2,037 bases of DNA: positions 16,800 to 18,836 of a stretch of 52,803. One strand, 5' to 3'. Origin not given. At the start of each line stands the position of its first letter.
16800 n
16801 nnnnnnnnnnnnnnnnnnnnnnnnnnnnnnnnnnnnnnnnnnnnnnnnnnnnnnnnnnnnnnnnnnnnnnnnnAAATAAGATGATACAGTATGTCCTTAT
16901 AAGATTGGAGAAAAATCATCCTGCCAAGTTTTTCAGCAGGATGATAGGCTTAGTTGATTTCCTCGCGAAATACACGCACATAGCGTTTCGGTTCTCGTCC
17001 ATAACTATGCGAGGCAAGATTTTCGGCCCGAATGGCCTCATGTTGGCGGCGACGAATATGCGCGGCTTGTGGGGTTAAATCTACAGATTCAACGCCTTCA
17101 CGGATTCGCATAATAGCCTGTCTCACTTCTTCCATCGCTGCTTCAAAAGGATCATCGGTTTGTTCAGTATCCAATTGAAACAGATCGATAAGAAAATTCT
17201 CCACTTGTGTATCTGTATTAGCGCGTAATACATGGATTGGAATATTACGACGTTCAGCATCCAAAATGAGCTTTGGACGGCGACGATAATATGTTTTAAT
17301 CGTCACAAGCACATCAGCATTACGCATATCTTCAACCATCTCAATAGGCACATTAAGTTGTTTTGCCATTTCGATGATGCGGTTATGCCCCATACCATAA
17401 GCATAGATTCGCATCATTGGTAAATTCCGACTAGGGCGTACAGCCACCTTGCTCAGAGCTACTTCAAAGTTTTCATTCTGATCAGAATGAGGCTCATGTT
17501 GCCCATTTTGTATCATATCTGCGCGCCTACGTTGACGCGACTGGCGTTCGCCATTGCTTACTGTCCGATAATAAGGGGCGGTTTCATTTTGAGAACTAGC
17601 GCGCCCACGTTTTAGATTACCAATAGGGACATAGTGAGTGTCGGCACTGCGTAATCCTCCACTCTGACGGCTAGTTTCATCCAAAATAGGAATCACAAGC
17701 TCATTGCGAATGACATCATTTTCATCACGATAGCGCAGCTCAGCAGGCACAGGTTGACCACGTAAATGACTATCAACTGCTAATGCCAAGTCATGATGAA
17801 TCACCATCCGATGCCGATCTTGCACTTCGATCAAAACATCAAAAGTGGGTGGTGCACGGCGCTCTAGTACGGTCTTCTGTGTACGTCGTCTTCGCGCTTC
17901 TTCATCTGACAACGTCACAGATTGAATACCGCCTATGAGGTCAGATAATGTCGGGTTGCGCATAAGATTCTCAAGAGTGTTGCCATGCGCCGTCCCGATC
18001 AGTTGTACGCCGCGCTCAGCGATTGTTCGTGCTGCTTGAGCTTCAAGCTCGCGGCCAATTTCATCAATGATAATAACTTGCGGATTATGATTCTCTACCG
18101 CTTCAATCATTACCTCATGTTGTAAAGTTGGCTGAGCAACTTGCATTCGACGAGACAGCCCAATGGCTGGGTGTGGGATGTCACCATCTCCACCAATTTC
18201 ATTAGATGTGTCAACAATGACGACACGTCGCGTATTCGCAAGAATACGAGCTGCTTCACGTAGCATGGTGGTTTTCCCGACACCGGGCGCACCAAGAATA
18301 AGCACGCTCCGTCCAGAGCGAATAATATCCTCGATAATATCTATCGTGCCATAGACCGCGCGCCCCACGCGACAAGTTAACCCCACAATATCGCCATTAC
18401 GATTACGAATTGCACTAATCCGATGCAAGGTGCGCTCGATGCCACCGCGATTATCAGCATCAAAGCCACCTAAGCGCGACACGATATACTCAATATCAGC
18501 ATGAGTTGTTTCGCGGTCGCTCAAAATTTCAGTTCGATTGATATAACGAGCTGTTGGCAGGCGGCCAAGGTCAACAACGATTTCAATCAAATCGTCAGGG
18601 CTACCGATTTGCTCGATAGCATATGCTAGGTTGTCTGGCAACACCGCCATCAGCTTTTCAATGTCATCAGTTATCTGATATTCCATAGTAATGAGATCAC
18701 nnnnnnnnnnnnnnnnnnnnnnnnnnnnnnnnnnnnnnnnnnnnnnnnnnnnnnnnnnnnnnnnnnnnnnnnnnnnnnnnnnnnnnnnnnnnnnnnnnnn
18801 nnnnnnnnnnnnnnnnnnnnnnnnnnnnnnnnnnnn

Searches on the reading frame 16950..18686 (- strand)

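Call 85: search_protein_families(library=pfam, max_evalue=0.00001, proteins=[window:16950-18686:-])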
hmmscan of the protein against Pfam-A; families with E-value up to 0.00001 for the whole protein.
window:16950-18686:- (578 aa): 8 families
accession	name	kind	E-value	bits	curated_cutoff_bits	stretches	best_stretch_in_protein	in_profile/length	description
PF25516.1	PTPase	-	1.5e-22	79.7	27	1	425-503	1-79/79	Phosphotyrosine protein phosphatase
PF19568.5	Spore_III_AA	-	4.5e-13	49.4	27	1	105-251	121-275/306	Sporulation stage III, protein AA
PF00004.35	AAA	-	1.6e-06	29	21.2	1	128-217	1-73/131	ATPase family associated with various cellular activities (AAA)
PF01424.28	R3H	-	1.6e-06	28.5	26.8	1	524-574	10-60/60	R3H domain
PF03266.21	NTPase_1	-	1.6e-06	28.5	23.9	0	190-236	82-135/168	NTPase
PF13481.12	AAA_25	-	3.5e-06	27.2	27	0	117-153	25-61/195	AAA domain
PF13191.12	AAA_16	-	6e-06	27.3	32.6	0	123-164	20-63/167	AAA ATPase domain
PF13238.12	AAA_18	-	6.5e-06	27.1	29.4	0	128-261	1-101/128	AAA domain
